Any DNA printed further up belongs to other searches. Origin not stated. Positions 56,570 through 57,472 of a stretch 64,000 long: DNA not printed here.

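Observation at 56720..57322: Rhs toxin whose C-terminal payload is a DUF4474-like domain of unknown activity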

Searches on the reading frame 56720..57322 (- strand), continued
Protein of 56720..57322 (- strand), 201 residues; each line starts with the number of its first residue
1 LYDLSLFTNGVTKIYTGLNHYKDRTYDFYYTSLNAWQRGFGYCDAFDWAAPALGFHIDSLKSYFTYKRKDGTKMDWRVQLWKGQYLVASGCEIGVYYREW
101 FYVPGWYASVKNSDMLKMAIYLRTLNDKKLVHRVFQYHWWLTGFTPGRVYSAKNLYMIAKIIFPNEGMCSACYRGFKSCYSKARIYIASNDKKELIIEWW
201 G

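Call 32: find_encoding_contigs(protein=P0063, flank=5000, max_places=2)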
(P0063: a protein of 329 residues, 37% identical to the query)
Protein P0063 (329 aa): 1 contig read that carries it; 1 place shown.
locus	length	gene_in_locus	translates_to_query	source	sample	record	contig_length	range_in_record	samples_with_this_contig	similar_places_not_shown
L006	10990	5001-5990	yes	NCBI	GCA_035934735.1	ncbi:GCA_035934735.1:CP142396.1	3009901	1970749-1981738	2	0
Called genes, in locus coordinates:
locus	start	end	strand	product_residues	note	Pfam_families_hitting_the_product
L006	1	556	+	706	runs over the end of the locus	PF08447:PAS_3, PF00989:PAS, PF13426:PAS_9, PF00990:GGDEF, PF00563:EAL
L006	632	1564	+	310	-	PF01256:Carb_kinase, PF08543:Phos_pyr_kin (faint)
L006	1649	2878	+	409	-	PF00376:MerR, PF13411:MerR_1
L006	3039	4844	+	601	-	PF04205:FMN_bind, PF07992:Pyr_redox_2 (faint), PF00890:FAD_binding_2, PF01266:DAO, PF01946:Thi4, PF03486:HI0933_like (weak), PF12831:FAD_oxidored (weak), PF13450:NAD_binding_8 (weak)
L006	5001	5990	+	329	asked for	PF14751:DUF4474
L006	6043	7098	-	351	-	PF08240:ADH_N, PF00107:ADH_zinc_N, PF13602:ADH_zinc_N_2 (weak)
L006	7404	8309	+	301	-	PF00149:Metallophos, PF12850:Metallophos_2 (faint)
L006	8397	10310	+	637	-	PF03063:Prismane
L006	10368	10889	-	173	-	PF07875:Coat_F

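Call 55: search_solved_structures(query=A3, max_evalue=10)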
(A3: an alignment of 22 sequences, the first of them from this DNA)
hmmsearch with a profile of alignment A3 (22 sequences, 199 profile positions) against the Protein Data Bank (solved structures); distinct sequences matched with E-value up to 10: 2.
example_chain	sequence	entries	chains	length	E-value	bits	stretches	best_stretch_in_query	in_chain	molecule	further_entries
6hw2_A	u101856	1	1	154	0.26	13.9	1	51-103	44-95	Voltage-dependent L-type calcium channel subunit beta-4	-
8d8j_d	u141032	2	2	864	0.56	12.8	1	138-190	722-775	Mitochondrial group I intron splicing factor CCM1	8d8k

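Call 59: find_related_loci(query=A4, collection=genome_contigs, flank=6000)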
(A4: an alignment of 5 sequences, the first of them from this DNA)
Query A4 (201 aa) in genome_contigs; peptide patterns used: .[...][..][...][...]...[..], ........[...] (x = any residue, [..] = any of these).
600 stretches matched a pattern (row limit reached: there are more); 583 encode a relative of the query (tblastn E <= 1e-3); the best 80 are kept; 80 distinct loci.
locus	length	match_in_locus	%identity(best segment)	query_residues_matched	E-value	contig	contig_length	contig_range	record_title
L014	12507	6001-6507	39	23-190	9e-32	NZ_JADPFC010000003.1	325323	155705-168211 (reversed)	Romboutsia sp. 1001713B170131_170501_G6 NODE_3_length_325323_cov_75.7403, whole genome shotgun sequence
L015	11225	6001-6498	38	23-187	1e-29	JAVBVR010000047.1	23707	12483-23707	MAG: Anaerovoracaceae bacterium isolate ZNE14_Bin14 all_Scaff010115, whole genome shotgun sequence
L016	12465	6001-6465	41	23-177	3e-29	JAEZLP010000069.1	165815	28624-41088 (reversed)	MAG: Bacillota bacterium isolate OH_CDB_75 k127_1803410, whole genome shotgun sequence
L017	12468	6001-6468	39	15-173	3e-29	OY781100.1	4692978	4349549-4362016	MAG: Anaerovoracaceae bacterium isolate d0a44124-bd0d-43a8-b654-cc1806fddd19 genome assembly, chromosome: 1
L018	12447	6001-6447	38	23-171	7e-29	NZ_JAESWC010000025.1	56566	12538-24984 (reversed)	Clostridium rhizosphaerae strain YIM B02515 GCM70020049_25, whole genome shotgun sequence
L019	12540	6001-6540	35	9-189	5e-29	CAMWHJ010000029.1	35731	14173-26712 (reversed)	MAG TPA_asm: uncultured Lachnospiraceae bacterium isolate SRR14411243_bin.6_metawrap_v1.3_MAG genome assembly, contig: N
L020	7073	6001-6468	39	23-179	2e-28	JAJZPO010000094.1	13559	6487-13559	MAG: Bacillota bacterium isolate SKS1.bin126 NODE_8105_length_13559_cov_2.125670, whole genome shotgun sequence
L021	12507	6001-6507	35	23-191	2e-28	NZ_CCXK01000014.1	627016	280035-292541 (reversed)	Clostridium culturomicium isolate human stool, whole genome shotgun sequence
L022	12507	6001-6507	38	23-190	3e-28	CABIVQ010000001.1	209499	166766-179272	Clostridiaceae bacterium isolate MGYG-HGUT-00001 genome assembly, contig: .11861_6_55.1, whole genome shotgun sequence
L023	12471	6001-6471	37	23-179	4e-28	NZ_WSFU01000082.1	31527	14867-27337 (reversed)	Anaeromonas gelatinilytica strain D2Q-14 12-31527-4140059, whole genome shotgun sequence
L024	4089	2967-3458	38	3-171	9e-28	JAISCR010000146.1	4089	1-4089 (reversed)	MAG: Treponema sp. isolate Gx481_bin92 k119_4005108, whole genome shotgun sequence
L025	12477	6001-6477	37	11-171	7e-28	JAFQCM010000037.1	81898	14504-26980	MAG: Lachnospiraceae bacterium isolate RGIG1694 Goat_Cecum-2__c180107, whole genome shotgun sequence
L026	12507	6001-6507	38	23-190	6e-28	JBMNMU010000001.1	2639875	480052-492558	MAG: Anaerovoracaceae bacterium isolate SBF912LR0HQ0199 contig_17065, whole genome shotgun sequence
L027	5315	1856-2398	35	11-190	7e-28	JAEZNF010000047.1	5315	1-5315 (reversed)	MAG: Bacillota bacterium isolate OH_CFB_143 k127_377278, whole genome shotgun sequence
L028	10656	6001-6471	37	23-179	8e-28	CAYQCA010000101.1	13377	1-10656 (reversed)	MAG TPA_asm: uncultured Clostridium sp. isolate binchicken_co158_149 genome assembly, contig: NODE_4022_length_13377_cov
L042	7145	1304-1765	36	29-179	3e-26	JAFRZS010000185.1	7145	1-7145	MAG: Clostridia bacterium isolate RGIG2945 Goat_Rectum-1__c519618, whole genome shotgun sequence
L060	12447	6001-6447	36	23-179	3e-25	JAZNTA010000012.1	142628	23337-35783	MAG: Acutalibacteraceae bacterium isolate T1900044805_TS20190271.MAGScoT_cleanbin_000016 SGB_2750_k141_454511, whole gen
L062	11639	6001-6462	37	23-176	3e-25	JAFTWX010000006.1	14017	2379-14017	MAG: Lachnospiraceae bacterium isolate RGIG4224 Roe_deer_Colon-4__c43160, whole genome shotgun sequence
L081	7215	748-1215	35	23-179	2e-24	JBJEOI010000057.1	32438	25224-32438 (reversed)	MAG: Acutalibacteraceae bacterium isolate SARD02_bin.027 NODE_685_length_32438_cov_12.754470, whole genome shotgun seque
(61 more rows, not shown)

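Call 63: search_protein_families(library=pfam, proteins=[L060:6488-7939:+, L004:2494-3384:+, L006:7404-8309:+, L042:2010-2717:+, L081:1398-2330:+, P0151, P0254, L024:1656-3803:+], max_evalue=0.01)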
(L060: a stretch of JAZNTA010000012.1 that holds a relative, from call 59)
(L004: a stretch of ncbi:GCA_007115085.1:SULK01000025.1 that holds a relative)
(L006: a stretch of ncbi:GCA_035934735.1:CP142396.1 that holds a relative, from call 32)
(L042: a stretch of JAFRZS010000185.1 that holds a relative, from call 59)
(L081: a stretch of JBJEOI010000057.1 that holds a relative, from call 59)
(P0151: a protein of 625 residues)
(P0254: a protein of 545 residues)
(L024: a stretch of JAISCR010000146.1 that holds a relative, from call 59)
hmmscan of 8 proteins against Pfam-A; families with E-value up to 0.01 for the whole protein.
L060:6488-7939:+ (483 aa): 1 family
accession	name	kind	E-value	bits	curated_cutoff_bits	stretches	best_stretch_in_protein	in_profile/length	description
PF00149.33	Metallophos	-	1.1e-09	39.4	21.5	1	18-258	2-190/191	Calcineurin-like phosphoesterase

L004:2494-3384:+ (296 aa): 2 families
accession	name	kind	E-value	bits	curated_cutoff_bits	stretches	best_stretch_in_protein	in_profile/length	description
PF00149.33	Metallophos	-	2.5e-08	35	21.5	1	24-231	2-191/191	Calcineurin-like phosphoesterase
PF12850.12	Metallophos_2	-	5.2e-07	30.2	27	1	79-251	28-139/154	Calcineurin-like phosphoesterase superfamily domain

L006:7404-8309:+ (301 aa): 2 families
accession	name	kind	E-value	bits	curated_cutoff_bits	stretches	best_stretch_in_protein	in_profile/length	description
PF00149.33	Metallophos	-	2.5e-08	35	21.5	1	24-231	2-191/191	Calcineurin-like phosphoesterase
PF12850.12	Metallophos_2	-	1.6e-05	25.4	27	1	91-251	41-139/154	Calcineurin-like phosphoesterase superfamily domain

L042:2010-2717:+ (235 aa): 0 families

L081:1398-2330:+ (310 aa): 0 families

P0151 (625 aa): 3 families
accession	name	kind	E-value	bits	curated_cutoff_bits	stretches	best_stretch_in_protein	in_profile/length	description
PF14751.11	DUF4474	-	5.8e-103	343.9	23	1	61-301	1-239/240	Domain of unknown function (DUF4474)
PF12850.12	Metallophos_2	-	2.4e-07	31.4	27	1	406-580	32-139/154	Calcineurin-like phosphoesterase superfamily domain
PF00149.33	Metallophos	-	2.1e-06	28.7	21.5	1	398-560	38-191/191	Calcineurin-like phosphoesterase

P0254 (545 aa): 3 families
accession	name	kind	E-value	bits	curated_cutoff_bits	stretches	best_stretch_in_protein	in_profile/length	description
PF14751.11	DUF4474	-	7.5e-79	265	23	1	6-237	7-240/240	Domain of unknown function (DUF4474)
PF00149.33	Metallophos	-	2.7e-08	34.9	21.5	1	279-489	2-191/191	Calcineurin-like phosphoesterase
PF12850.12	Metallophos_2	-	0.00063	20.2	27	0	346-492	41-122/154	Calcineurin-like phosphoesterase superfamily domain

L024:1656-3803:+ (715 aa): 2 families
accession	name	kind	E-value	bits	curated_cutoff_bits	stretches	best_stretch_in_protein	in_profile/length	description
PF14751.11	DUF4474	-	2.1e-64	217.6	23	1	442-667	4-224/240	Domain of unknown function (DUF4474)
PF20551.3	DUF6765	-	1.3e-42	147.1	26.6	1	28-330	1-264/325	Family of unknown function (DUF6765)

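Call 68: find_related_loci(query=A5, collection=metagenome_contigs, flank=5000)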
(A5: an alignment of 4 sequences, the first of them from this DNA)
Query A5 (201 aa) in metagenome_contigs; peptide patterns used: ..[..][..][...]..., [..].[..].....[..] (x = any residue, [..] = any of these).
320 stretches matched a pattern; 144 encode a relative of the query (tblastn E <= 1e-3); the best 80 are kept; 80 distinct loci.
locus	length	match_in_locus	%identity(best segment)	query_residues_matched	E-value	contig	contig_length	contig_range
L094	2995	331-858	37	11-184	2e-31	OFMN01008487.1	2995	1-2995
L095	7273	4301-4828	37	11-184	3e-31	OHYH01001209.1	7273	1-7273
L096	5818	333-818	33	28-196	2e-25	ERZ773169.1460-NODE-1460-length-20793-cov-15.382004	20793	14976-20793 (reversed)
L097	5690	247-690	34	27-176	5e-24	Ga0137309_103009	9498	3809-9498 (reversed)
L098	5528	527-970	34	27-176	5e-24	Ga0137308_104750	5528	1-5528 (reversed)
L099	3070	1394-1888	31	30-199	1e-23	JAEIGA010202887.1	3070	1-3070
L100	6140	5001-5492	33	25-190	4e-23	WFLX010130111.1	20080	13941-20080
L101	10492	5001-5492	31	11-180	5e-23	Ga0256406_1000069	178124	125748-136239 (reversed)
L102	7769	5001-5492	33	25-190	1e-22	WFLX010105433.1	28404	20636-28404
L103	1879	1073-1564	33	25-190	9e-23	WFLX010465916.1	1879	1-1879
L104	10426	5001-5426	34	25-168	6e-22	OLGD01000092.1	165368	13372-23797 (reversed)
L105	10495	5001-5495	32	25-190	5e-22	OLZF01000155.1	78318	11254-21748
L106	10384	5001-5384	38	37-168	7e-22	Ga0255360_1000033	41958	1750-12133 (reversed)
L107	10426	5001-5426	34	25-168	6e-22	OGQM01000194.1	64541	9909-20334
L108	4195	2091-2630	33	5-178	2e-21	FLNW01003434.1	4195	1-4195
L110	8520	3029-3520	32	28-200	2e-21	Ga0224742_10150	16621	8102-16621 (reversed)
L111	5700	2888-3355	35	31-176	2e-20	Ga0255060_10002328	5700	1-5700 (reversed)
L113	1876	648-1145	34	23-181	5e-20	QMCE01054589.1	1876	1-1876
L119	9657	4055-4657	28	10-171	3e-18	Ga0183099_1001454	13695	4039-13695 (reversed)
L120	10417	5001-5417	37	23-161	3e-18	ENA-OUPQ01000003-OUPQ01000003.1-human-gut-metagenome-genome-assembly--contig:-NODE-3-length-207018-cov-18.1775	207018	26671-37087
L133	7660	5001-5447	31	31-170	6e-14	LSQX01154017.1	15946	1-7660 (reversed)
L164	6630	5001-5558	28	28-171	6e-13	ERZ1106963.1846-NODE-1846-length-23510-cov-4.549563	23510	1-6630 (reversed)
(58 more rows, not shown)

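Call 75: search_protein_families(library=pfam, proteins=[L164:3-5654:+, L119:1232-4741:+, L133:4029-5564:+, L095:1715-4858:+, L110:2-3526:+, L164:5645-6376:+, L133:5528-6673:+, L111:3510-4571:+, L113:1180-1650:+, L120:5647-6228:+], max_evalue=0.01)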
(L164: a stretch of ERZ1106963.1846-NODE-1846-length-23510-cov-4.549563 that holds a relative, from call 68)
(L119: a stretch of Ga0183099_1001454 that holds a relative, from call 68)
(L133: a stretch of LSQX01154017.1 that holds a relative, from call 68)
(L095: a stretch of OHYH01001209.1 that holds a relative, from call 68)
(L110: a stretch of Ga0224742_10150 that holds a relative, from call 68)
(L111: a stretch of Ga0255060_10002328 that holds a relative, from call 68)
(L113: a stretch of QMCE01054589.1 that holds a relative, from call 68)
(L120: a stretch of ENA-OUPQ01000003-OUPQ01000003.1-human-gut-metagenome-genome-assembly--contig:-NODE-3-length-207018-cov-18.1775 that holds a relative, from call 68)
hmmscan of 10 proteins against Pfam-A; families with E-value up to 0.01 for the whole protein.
L164:3-5654:+ (1883 aa): 3 families
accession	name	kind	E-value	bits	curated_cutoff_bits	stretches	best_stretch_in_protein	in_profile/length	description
PF05593.20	RHS_repeat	-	1e-188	609.4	22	32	825-859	1-35/38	RHS Repeat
PF14751.11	DUF4474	-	3.6e-25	89.2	23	2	1650-1773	1-120/240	Domain of unknown function (DUF4474)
PF08239.17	SH3_3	-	1.2e-12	48.2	27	1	1583-1639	1-54/54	Bacterial SH3 domain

L119:1232-4741:+ (1169 aa): 2 families
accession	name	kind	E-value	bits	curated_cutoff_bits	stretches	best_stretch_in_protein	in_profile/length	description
PF05593.20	RHS_repeat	-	3e-111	362.5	22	16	121-157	1-37/38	RHS Repeat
PF14751.11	DUF4474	-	1.4e-34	120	23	2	947-1043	2-97/240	Domain of unknown function (DUF4474)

L133:4029-5564:+ (511 aa): 2 families
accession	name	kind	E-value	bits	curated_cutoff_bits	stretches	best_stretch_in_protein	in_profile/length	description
PF14751.11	DUF4474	-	2e-31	109.7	23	1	324-482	20-167/240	Domain of unknown function (DUF4474)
PF05593.20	RHS_repeat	-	0.0063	17.3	22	0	179-204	2-26/38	RHS Repeat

L095:1715-4858:+ (1047 aa): 2 families
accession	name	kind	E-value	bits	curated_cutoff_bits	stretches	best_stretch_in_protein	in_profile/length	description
PF14751.11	DUF4474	-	6.5e-36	124.4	23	1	868-1036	8-170/240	Domain of unknown function (DUF4474)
PF05593.20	RHS_repeat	-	2.3e-35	120.7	22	5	221-257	1-37/38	RHS Repeat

L110:2-3526:+ (1174 aa): 2 families
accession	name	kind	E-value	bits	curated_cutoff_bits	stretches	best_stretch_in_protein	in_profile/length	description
PF05593.20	RHS_repeat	-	1.6e-47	159.4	22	8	369-395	1-27/38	RHS Repeat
PF14751.11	DUF4474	-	7.4e-45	153.7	23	1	994-1154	2-167/240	Domain of unknown function (DUF4474)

L164:5645-6376:+ (243 aa): 0 families

L133:5528-6673:+ (381 aa): 3 families
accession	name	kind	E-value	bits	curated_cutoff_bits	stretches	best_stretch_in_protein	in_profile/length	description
PF13306.12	LRR_5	-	7.4e-47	158.8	27.7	2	225-331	1-104/127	BspA type Leucine rich repeat region (6 copies)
PF13855.12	LRR_8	-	2.7e-08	33.9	27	0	199-245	13-58/61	Leucine rich repeat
PF05725.18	FNIP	-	0.001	19.6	21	0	284-319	5-39/44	FNIP Repeat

L111:3510-4571:+ (353 aa): 2 families
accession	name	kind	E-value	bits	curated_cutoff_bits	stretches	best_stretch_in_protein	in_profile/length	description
PF13306.12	LRR_5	-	3.4e-60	202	27.7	2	148-274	1-124/127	BspA type Leucine rich repeat region (6 copies)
PF13855.12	LRR_8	-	2.6e-07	30.7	27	1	167-212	10-56/61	Leucine rich repeat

L113:1180-1650:+ (156 aa): 0 families

L120:5647-6228:+ (193 aa): 3 families
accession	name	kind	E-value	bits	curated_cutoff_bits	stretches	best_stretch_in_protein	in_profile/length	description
PF12917.13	YfbR-like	-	1.5e-72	243.6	25.9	1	5-185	2-182/182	5'-deoxynucleotidase YfbR-like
PF13023.12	HD_3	-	2.5e-12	47.4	22.5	1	10-161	2-147/165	HD domain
PF01966.28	HD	-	1.1e-05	26.1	22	1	31-140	3-115/116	HD domain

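Call 78: search_protein_families(library=ncbifam, proteins=[L060:6488-7939:+, L004:2494-3384:+, L006:7404-8309:+, P0254], max_evalue=0.01)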
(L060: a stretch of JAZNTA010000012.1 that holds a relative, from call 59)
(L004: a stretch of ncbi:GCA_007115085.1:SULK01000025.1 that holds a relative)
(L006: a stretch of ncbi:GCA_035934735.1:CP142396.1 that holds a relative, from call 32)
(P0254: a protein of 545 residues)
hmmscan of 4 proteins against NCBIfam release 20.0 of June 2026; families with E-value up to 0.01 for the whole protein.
L060:6488-7939:+ (483 aa): 5 families
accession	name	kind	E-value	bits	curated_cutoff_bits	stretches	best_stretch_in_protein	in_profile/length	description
NF053862.1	DS9_1_antiphage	equivalog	3.6e-05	22.8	420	1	22-270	199-454/486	anti-phage phosphoesterase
NF050112.1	PhdiestSpdARhizob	equivalog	0.00013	21.7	400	1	59-111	28-80/264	2', 3'cyclic nucleotide phosphodiesterase SpdA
TIGR03767.1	P_acnes_RR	hypoth_equivalog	0.00092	17.9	330.75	1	159-295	290-432/496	TIGR03767 family metallophosphoesterase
NF053861.1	DS8_antiphage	equivalog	0.0013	16.5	790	0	203-351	185-323/994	anti-phage protein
TIGR00024.1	SbcD_rel_arch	hypoth_equivalog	0.0091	15.7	115.2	0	19-111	17-99/224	putative phosphoesterase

L004:2494-3384:+ (296 aa): 4 families
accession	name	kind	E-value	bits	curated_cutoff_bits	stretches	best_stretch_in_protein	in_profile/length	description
TIGR00040.1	yfcE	subfamily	0.00025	21.2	56.25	1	219-252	106-139/158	YfcE family phosphodiesterase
NF006988.0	PRK09453.1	equivalog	0.00033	20.5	117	0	217-251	116-150/183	phosphodiesterase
NF003743.0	PRK05340.1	equivalog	0.0011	18.1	134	0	200-232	168-201/242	UDP-2,3-diacylglucosamine diphosphatase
NF053862.1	DS9_1_antiphage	equivalog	0.0063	15.4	420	0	15-137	186-317/486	anti-phage phosphoesterase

L006:7404-8309:+ (301 aa): 1 family
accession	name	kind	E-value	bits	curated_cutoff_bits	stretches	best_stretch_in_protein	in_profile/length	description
TIGR00040.1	yfcE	subfamily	0.00058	20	56.25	0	220-253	107-140/158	YfcE family phosphodiesterase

P0254 (545 aa): 0 families

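Call 80: search_protein_families(library=phrogs, proteins=[window:56720-57322:-, P0121, L014:6782-7687:+], max_evalue=0.1)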
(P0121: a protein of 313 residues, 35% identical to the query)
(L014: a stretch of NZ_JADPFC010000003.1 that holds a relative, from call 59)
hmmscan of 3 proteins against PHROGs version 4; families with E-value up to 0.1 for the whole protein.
seq(201 aa): 0 families

P0121 (313 aa): 2 families
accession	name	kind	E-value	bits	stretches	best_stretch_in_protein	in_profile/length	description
phrog_28181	-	unknown function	0.03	15.4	0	64-100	7-44/50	-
phrog_36254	-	unknown function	0.052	14.6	0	216-253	10-46/50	-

L014:6782-7687:+ (301 aa): 1 family
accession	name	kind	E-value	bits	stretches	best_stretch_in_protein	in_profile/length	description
phrog_284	-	DNA, RNA and nucleotide metabolism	0.0027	17.7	1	77-249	207-358/398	exonuclease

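Call 81: search_solved_structures(query=L014:6782-7687:+, max_evalue=0.01)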
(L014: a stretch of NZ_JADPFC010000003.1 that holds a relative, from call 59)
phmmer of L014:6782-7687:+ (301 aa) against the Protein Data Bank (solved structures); distinct sequences matched with E-value up to 0.01: 0.

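Call 86: search_protein_families(library=pfam, alignment_id=A6, max_evalue=0.001)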
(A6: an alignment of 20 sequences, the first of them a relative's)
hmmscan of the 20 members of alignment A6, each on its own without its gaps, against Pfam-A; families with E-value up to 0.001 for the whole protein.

A. member 1, P0266 (792 aa): 2 families
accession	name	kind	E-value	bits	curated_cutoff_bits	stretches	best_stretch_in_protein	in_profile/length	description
PF14751.11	DUF4474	-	4.8e-74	249.2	23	1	533-761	2-226/240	Domain of unknown function (DUF4474)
PF18884.5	TSP3_bac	-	7e-30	102.9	25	3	213-235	1-22/22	Bacterial TSP3 repeat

B. families by the number of members that match (of 20 scanned): 3 families
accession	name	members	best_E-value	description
PF14751.11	DUF4474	20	3.9e-199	Domain of unknown function (DUF4474)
PF18884.5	TSP3_bac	1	7e-30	Bacterial TSP3 repeat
PF17076.12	SBE2_C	1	0.00052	SBE2, C-terminal domain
